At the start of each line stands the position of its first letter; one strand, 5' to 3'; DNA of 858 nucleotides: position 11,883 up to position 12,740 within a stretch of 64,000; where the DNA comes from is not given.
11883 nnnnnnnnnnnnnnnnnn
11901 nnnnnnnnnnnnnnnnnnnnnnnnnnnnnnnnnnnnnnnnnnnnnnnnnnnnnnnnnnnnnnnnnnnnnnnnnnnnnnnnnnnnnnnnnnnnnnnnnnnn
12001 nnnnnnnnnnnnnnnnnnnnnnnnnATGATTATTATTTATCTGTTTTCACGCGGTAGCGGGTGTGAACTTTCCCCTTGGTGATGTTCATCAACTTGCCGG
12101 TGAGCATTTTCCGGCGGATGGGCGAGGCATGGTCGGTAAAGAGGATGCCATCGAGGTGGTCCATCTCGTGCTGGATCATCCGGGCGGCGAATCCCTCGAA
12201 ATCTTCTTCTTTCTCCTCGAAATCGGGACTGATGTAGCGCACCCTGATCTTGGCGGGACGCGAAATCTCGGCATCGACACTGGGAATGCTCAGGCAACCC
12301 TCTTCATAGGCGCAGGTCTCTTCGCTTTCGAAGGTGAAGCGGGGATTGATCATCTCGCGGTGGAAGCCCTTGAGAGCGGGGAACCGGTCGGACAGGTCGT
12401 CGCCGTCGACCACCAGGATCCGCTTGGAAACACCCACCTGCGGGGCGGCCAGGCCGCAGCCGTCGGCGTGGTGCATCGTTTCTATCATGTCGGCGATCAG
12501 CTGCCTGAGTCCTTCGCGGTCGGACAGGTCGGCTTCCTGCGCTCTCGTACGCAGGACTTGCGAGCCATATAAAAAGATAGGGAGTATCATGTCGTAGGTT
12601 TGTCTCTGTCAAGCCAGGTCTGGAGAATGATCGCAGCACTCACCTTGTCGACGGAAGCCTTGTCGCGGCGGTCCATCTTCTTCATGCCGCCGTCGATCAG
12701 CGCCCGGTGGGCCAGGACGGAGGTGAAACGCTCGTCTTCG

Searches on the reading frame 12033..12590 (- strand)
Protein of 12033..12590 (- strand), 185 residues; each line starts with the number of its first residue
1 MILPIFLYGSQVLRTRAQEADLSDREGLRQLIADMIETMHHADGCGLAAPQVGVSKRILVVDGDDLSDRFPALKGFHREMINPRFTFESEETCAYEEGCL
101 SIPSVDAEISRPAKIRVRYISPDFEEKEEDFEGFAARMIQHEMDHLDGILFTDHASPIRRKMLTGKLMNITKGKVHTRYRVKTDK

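Call 18: search_protein_families(library=ncbifam, proteins=[window:12033-12590:-])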
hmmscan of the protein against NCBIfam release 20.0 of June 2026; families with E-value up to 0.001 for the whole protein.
window:12033-12590:- (185 aa): 6 families
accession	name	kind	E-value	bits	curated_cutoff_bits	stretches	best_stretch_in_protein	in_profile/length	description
NF001159.1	PRK00150.1-3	subfamily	1.6e-51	174.2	125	1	2-167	2-162/167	peptide deformylase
TIGR00079.1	pept_deformyl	equivalog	1.8e-42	144.6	103.95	1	5-165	4-157/161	peptide deformylase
NF009484.0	PRK12846.1-5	equivalog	4e-33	114.5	190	1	2-164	3-156/165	peptide deformylase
NF009483.0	PRK12846.1-4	equivalog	6.9e-27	94.3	267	1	2-155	3-156/193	peptide deformylase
NF006670.0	PRK09218.1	equivalog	5.5e-22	78.2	162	1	10-150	9-135/136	peptide deformylase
NF011189.0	PRK14595.1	equivalog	1.4e-17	63.9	232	1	11-158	12-149/162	peptide deformylase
